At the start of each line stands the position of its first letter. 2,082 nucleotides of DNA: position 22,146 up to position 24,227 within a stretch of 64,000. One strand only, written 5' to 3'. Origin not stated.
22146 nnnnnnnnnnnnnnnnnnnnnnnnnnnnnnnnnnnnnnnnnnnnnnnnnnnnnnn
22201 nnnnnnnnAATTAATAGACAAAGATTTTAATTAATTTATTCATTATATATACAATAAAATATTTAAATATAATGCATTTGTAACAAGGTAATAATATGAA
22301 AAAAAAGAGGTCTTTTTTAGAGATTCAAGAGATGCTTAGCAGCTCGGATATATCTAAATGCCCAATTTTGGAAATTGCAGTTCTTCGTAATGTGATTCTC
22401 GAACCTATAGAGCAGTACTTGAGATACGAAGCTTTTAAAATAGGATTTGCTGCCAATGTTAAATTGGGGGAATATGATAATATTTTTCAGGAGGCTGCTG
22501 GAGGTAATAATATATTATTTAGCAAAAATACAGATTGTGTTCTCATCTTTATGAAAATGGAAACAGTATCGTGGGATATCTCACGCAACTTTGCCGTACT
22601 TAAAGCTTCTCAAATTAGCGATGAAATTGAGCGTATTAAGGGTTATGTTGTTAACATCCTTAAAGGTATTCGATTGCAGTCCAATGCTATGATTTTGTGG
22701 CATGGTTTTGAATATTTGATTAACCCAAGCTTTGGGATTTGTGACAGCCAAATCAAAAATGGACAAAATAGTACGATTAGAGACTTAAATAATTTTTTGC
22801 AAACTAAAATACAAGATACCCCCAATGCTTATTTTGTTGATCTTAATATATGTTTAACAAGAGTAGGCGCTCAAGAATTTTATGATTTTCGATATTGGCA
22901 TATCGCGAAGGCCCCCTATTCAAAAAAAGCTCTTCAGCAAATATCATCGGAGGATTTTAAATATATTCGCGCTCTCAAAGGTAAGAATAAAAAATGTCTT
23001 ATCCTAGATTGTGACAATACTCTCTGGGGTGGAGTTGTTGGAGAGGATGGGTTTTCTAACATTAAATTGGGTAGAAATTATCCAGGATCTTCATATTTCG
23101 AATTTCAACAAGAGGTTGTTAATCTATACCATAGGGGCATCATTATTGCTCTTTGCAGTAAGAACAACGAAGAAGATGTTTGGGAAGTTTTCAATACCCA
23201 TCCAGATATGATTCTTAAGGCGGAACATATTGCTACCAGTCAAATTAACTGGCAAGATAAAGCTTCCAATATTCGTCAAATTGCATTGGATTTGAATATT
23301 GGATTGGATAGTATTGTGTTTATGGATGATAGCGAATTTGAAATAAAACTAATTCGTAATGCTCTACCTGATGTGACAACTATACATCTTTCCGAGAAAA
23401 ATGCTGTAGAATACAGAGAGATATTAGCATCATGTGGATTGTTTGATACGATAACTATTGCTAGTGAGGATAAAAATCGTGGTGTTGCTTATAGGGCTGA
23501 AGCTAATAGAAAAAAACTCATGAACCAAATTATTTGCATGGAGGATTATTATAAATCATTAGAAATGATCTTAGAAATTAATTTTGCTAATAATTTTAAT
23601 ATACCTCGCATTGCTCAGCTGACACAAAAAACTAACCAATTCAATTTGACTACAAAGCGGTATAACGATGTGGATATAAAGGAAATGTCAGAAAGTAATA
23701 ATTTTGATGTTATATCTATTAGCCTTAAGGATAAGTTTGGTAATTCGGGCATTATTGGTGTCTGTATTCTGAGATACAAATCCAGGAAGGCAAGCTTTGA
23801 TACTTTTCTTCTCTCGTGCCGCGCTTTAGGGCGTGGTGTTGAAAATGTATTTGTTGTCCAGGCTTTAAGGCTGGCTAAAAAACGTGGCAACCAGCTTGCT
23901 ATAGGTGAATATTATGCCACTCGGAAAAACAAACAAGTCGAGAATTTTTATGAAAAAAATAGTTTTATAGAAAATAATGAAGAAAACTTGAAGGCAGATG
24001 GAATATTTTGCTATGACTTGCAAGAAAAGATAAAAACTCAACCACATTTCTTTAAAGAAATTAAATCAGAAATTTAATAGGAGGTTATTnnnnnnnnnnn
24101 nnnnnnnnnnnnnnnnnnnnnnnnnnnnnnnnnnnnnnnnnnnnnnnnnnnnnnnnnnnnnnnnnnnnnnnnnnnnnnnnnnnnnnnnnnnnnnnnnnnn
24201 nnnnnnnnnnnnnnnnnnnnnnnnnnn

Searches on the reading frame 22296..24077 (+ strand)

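Call 12: search_protein_families(library=pfam, proteins=[window:22296-24077:+], max_evalue=0.001)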
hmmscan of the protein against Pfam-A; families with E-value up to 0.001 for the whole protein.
window:22296-24077:+ (593 aa): 1 family
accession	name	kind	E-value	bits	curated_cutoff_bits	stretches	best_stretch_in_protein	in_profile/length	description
PF21211.3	FkbH_N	-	6.4e-05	23.4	27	1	42-218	17-185/192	FkbH, N-terminal domain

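Call 34: search_protein_families(library=ncbifam, proteins=[window:22296-24077:+], max_evalue=0.00001)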
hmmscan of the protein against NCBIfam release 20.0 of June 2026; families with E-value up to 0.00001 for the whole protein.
window:22296-24077:+ (593 aa): 2 families
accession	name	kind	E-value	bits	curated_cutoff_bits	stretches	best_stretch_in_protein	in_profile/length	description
TIGR01686.1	FkbH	subfamily_domain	1.6e-89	300.2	146.65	1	232-557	3-319/323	FkbH domain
TIGR01681.1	HAD-SF-IIIC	subfamily_domain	2.1e-19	70.7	35.75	1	233-355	1-130/132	HAD-IIIC family phosphatase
